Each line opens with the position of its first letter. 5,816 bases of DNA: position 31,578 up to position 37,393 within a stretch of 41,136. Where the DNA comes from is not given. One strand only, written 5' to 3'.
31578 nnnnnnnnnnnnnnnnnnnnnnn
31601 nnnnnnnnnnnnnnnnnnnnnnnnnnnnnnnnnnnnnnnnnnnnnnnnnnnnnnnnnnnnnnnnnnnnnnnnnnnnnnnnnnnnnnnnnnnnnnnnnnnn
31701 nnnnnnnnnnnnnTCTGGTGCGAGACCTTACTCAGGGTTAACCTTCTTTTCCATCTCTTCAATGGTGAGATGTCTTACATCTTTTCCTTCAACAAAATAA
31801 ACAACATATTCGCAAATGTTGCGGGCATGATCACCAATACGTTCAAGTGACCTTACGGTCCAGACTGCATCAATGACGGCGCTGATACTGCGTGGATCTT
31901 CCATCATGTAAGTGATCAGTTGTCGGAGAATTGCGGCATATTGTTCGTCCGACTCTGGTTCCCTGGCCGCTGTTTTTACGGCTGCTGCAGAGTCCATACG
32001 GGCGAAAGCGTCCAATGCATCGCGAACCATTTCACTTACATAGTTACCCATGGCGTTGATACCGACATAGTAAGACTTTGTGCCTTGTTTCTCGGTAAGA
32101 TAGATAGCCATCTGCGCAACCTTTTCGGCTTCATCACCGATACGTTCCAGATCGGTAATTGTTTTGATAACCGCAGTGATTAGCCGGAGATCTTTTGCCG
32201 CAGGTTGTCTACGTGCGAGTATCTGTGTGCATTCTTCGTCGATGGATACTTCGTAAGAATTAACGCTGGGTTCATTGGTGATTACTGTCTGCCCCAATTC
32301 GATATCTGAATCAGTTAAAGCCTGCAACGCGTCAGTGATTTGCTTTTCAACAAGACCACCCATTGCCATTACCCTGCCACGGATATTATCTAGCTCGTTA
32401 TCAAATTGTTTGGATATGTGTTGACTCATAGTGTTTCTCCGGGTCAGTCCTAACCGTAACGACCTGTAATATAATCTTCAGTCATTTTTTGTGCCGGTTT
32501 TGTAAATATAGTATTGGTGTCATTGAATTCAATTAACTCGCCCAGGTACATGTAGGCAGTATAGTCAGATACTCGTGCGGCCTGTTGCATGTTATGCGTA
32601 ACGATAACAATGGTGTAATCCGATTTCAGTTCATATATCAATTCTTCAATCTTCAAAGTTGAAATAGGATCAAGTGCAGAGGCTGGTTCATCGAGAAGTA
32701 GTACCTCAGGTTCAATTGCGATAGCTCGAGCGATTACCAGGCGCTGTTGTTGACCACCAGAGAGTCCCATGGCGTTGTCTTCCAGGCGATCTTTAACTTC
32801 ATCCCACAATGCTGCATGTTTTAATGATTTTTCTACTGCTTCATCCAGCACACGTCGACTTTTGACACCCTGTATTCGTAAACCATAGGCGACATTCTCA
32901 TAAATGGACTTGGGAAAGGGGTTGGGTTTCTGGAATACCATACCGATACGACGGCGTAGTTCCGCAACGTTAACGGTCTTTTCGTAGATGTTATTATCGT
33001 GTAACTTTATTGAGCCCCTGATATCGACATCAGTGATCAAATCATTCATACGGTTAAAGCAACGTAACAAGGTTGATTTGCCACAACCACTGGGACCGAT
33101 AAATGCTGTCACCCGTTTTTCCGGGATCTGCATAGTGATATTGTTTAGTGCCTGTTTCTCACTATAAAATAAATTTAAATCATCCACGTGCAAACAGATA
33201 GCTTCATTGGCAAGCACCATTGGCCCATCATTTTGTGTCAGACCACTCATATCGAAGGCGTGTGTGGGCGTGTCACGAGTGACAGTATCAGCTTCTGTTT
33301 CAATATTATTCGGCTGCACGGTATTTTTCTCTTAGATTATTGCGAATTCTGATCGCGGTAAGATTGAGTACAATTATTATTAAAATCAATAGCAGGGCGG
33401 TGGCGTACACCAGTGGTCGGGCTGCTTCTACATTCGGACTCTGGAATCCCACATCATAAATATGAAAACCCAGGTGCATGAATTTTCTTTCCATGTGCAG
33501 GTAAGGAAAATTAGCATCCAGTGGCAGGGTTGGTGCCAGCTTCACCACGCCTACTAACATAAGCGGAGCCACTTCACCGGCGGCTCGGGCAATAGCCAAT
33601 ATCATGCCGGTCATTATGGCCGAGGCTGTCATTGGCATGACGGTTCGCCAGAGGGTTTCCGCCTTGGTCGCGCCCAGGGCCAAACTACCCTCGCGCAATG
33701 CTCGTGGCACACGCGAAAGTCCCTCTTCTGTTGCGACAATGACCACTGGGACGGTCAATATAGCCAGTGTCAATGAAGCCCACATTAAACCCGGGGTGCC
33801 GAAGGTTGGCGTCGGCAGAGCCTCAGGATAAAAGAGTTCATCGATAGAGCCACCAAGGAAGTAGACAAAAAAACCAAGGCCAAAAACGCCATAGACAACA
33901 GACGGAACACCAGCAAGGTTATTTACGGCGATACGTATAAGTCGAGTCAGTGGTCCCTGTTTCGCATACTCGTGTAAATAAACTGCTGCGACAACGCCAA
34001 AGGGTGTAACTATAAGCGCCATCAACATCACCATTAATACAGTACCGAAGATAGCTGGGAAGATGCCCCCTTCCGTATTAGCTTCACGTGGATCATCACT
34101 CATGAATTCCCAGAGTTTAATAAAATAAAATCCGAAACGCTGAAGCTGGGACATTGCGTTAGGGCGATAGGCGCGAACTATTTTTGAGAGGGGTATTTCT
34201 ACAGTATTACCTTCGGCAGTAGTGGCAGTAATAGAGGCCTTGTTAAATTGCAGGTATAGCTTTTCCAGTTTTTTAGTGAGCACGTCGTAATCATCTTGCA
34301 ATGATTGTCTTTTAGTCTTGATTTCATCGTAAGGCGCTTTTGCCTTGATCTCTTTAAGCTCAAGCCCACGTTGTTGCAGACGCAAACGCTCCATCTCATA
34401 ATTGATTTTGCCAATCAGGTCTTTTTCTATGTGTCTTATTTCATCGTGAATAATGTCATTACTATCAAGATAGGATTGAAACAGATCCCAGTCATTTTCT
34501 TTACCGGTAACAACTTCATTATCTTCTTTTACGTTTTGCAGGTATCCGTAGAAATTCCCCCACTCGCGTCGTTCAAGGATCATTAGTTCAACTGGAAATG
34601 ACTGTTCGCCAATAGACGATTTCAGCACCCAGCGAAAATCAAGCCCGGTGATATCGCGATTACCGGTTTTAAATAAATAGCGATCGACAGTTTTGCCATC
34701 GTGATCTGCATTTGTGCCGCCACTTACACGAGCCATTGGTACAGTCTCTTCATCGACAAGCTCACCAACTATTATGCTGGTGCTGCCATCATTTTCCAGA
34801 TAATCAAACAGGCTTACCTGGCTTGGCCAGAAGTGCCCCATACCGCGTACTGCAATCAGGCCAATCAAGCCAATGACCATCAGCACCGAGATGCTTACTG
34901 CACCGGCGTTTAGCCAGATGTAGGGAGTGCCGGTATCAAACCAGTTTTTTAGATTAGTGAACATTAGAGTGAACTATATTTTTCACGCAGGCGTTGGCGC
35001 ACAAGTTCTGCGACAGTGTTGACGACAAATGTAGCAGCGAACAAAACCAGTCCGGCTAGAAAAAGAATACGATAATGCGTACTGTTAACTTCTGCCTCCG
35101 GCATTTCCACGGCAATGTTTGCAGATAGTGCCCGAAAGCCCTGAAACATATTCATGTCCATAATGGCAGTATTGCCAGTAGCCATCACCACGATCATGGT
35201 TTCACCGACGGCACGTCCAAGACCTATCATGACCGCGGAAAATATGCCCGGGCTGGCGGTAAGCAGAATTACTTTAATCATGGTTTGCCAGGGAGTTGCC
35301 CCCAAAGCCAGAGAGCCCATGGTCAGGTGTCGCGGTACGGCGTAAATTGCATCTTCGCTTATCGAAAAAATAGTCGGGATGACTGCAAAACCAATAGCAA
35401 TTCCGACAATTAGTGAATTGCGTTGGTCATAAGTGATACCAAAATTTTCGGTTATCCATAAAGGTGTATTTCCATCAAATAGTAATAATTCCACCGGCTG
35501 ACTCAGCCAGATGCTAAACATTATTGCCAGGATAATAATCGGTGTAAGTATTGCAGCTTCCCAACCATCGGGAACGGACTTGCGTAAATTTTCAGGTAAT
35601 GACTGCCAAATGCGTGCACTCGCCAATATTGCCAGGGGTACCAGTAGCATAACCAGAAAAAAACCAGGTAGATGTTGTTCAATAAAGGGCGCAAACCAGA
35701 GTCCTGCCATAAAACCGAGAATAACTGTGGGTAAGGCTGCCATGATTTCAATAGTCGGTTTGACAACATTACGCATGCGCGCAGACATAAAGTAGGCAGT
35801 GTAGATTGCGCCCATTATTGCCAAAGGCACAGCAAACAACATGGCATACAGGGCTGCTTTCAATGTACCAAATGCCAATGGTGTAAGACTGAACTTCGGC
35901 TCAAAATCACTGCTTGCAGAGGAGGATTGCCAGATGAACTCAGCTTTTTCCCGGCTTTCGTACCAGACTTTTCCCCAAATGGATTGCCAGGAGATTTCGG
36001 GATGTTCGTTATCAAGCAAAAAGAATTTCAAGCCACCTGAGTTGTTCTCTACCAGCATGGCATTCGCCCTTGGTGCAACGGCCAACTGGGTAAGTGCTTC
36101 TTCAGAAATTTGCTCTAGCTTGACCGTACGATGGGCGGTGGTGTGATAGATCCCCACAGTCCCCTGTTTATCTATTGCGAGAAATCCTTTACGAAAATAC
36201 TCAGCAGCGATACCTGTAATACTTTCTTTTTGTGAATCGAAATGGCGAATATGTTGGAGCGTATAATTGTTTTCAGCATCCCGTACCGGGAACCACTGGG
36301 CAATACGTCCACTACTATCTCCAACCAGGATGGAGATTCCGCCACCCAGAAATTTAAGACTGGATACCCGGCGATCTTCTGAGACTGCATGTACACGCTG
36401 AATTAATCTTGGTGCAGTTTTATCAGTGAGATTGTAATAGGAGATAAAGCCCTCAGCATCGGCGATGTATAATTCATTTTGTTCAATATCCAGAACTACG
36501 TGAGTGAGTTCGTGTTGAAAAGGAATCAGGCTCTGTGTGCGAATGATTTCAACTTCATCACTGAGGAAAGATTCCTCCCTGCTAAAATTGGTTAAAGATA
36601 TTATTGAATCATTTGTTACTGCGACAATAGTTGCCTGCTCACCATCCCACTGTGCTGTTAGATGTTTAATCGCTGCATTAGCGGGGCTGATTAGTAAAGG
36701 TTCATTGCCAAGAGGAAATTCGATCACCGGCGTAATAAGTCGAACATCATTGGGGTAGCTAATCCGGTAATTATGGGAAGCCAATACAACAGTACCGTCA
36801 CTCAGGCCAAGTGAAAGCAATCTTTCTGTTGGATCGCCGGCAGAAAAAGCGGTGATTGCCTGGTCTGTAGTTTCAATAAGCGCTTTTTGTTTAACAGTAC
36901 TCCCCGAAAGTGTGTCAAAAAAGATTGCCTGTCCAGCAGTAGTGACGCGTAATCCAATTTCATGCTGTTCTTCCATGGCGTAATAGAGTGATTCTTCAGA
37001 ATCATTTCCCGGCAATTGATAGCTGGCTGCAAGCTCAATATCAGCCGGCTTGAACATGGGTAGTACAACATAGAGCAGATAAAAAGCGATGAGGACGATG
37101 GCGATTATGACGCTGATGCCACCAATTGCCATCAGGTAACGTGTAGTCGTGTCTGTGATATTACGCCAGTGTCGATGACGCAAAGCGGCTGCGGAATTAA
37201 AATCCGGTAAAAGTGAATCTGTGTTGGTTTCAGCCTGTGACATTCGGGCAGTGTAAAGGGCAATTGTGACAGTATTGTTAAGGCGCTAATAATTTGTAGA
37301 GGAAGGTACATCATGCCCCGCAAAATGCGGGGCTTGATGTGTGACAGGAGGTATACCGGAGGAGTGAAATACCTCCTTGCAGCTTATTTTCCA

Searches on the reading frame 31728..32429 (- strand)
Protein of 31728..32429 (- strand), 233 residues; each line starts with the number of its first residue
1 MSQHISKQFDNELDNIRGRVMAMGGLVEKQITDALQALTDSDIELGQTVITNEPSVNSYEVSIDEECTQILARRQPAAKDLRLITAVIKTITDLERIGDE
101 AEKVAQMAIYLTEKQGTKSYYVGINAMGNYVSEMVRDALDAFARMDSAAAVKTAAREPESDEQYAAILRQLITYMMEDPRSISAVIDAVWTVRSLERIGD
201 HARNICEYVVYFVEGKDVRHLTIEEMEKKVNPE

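Call 46: search_protein_families(library=pfam, proteins=[window:31728-32429:-])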
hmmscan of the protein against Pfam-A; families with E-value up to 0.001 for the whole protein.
window:31728-32429:- (233 aa): 1 family
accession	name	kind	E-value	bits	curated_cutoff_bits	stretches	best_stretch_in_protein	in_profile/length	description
PF01895.24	PhoU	-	1.3e-42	144.5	23.5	2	22-107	3-88/89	PhoU domain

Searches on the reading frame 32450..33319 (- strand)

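Call 46: search_protein_families(library=pfam, proteins=[window:32450-33319:-])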
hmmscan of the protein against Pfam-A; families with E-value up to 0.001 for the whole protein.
window:32450-33319:- (289 aa): 7 families
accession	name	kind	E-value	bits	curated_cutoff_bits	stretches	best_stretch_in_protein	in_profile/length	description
PF00005.33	ABC_tran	-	2.3e-31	109.7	25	1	58-213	1-136/137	ABC transporter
PF13304.12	AAA_21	-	1.9e-11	45.1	27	2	136-244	187-300/304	AAA domain, putative AbiEii toxin, Type IV TA system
PF02463.25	SMC_N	-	5.7e-07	29.6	40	1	66-250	22-205/220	RecF/RecN/SMC N terminal domain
PF13401.12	AAA_22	-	3.2e-05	24.7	27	1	68-171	5-84/130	AAA domain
PF03193.22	RsgA_GTPase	-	0.00012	22.4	30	1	54-93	93-131/174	RsgA GTPase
PF20703.3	nSTAND1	-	0.0003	21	27.1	1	46-87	11-52/379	Novel STAND NTPase 1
PF13555.12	AAA_29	-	0.00068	19.8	27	0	60-85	14-39/61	P-loop containing region of AAA domain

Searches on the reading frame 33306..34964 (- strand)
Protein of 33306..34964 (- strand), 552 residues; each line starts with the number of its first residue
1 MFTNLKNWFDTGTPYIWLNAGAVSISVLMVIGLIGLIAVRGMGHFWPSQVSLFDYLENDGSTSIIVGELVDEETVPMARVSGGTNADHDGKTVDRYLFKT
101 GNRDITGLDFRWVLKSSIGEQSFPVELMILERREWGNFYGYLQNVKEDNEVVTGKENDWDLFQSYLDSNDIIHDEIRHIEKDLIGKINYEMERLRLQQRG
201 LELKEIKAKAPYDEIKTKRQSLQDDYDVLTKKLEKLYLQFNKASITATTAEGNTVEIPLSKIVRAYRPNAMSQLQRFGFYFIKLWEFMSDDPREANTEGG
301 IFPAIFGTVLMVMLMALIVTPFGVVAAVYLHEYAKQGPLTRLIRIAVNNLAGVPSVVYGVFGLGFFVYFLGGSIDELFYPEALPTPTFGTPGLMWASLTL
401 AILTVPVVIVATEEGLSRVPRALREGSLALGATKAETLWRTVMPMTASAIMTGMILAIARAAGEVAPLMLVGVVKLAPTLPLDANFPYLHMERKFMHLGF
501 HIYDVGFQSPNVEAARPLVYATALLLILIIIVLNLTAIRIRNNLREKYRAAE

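Call 46: search_protein_families(library=pfam, proteins=[window:33306-34964:-])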
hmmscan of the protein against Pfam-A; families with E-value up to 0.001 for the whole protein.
window:33306-34964:- (552 aa): 1 family
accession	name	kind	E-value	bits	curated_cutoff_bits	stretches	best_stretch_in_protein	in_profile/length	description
PF00528.27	BPD_transp_1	-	3.6e-15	56.6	26.4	1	321-544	3-178/184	Binding-protein-dependent transport system inner membrane component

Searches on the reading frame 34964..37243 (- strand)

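Call 46: search_protein_families(library=pfam, proteins=[window:34964-37243:-])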
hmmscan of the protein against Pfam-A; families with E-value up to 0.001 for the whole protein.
window:34964-37243:- (759 aa): 1 family
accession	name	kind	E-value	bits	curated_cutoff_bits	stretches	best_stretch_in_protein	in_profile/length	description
PF00528.27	BPD_transp_1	-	2.7e-11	44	26.4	1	566-753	29-183/184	Binding-protein-dependent transport system inner membrane component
